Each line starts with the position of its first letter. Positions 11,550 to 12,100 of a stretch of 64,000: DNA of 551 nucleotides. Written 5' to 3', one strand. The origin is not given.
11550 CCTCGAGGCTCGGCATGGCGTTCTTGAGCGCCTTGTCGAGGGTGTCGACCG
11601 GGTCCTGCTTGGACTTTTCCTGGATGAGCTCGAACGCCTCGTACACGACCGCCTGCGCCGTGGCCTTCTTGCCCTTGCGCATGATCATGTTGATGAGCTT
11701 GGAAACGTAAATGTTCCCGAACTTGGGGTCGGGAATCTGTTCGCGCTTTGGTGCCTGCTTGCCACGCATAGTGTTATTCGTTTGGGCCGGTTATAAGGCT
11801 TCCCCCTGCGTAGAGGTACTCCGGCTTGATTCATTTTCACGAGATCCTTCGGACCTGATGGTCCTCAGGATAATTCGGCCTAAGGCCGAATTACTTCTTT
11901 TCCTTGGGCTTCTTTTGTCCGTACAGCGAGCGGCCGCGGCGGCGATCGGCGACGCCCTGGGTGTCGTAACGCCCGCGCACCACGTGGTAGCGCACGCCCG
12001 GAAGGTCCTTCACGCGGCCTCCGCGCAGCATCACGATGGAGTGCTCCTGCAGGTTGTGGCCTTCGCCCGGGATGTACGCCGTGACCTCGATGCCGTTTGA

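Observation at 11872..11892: Stop-codon-overlapping perfect palindrome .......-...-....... present twice (rpsL and rny ends)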

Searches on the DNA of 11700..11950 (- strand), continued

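Call 86: search_with_rna_model(model_id=R2, sources=[L163, L164, L167, L171, L141, L142, L145, L151, L152, L161, L162, L113, L097, L098, L099, L100, L101, L102, L103, L104, L105, L106, L107, L108, L109, L110, L111, L112, L114, L115, L116, L117, L118, L119, L120], max_evalue=1)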
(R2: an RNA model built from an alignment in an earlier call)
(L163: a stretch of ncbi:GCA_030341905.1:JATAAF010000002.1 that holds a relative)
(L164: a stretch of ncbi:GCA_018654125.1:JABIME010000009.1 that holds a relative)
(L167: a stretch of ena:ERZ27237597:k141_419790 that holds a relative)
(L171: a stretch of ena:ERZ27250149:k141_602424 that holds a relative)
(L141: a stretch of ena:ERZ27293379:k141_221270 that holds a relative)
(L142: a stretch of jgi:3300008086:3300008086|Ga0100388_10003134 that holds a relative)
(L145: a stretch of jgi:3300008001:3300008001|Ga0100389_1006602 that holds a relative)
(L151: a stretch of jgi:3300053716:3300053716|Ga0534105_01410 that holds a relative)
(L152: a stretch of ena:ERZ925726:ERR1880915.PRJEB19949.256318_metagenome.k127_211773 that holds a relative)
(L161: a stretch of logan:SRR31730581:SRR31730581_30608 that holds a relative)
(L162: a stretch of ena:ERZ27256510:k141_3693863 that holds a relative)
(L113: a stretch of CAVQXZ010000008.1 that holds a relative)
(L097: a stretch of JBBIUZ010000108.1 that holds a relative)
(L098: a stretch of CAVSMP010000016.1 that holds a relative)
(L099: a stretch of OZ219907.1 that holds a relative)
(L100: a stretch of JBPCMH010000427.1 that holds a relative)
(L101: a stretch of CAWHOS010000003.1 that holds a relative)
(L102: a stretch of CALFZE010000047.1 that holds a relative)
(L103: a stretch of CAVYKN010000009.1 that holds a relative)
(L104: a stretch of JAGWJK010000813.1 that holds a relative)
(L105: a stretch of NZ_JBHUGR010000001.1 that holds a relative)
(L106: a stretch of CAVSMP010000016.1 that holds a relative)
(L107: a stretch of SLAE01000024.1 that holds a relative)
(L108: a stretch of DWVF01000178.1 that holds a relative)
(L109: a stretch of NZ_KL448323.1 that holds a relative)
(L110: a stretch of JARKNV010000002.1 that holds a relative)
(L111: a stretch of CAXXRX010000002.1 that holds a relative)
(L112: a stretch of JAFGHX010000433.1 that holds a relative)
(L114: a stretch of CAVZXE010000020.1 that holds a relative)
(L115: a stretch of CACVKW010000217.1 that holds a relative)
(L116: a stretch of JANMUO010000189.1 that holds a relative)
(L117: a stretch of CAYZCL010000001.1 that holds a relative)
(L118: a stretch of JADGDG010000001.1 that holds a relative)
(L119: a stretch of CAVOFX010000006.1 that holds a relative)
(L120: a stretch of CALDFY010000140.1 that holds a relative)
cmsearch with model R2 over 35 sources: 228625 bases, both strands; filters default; matches with E-value up to 1: 42.
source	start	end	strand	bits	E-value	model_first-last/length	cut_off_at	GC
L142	2181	2213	+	40.9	1.3e-11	1-40/40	no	0.61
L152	970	1002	-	40.2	2.3e-11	1-40/40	no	0.52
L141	1782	1814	+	40.2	2.4e-11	1-40/40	no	0.58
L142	1782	1814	+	40.2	2.4e-11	1-40/40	no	0.58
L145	1782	1814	+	40.2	2.4e-11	1-40/40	no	0.58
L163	9944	9976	+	39.2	5.4e-11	1-40/40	no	0.48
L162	937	969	+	39.2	5.5e-11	1-40/40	no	0.52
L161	1825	1857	+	38.3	1.1e-10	1-40/40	no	0.52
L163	9903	9935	-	38.2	1.3e-10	1-40/40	no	0.45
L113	4178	4225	-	37.7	1.9e-10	1-40/40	no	0.71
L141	2181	2214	+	36.5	5.1e-10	1-40/40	no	0.59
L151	1341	1377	+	36.1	7.3e-10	1-40/40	no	0.54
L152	1341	1377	+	36.1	7.3e-10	1-40/40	no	0.54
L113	3846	3895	+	36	7.9e-10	1-40/40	no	0.68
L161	2202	2249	-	34.5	2.6e-09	1-40/40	no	0.58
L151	1193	1229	+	34.4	3e-09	1-40/40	no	0.57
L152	1193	1229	+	34.4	3e-09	1-40/40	no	0.57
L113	4082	4129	+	33.4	6.9e-09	1-40/40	no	0.69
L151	1782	1814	-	32.4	1.5e-08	1-40/40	no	0.42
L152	1782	1814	-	32.4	1.5e-08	1-40/40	no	0.42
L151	1418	1450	+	32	2e-08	1-40/40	no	0.48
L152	1418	1450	+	32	2e-08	1-40/40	no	0.48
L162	1266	1304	-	30.1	9.7e-08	1-40/40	no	0.59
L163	10287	10319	-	28.5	3.9e-07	1-40/40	no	0.48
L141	1959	1997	-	27.6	7.9e-07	1-40/40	no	0.46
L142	1959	1997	-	27.6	7.9e-07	1-40/40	no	0.46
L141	2231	2269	-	27.6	7.9e-07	1-40/40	no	0.54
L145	1963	2001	-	27.6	7.9e-07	1-40/40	no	0.54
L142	2230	2270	-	24.1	1.4e-05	1-40/40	no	0.61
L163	19982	20021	+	20.7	0.00024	1-40/40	no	0.6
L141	1377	1416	+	18.3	0.0017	1-40/40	no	0.57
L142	1377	1416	+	18.3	0.0017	1-40/40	no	0.57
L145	1377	1416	+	18.3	0.0017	1-40/40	no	0.57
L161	2152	2187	+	15.7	0.015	1-40/40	no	0.61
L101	2245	2280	+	15.4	0.019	1-40/40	no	0.75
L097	1777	1832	+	14.7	0.033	1-40/40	no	0.59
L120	6332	6424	+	14.2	0.052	1-40/40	no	0.61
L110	46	69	+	11.8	0.38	1-40/40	no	0.46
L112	2913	2949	+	11.6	0.44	8-33/40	no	0.57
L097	4713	4742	+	11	0.7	1-40/40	no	0.67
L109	7038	7067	+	11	0.75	1-40/40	no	0.53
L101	6510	6545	-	10.6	0.99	1-40/40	no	0.64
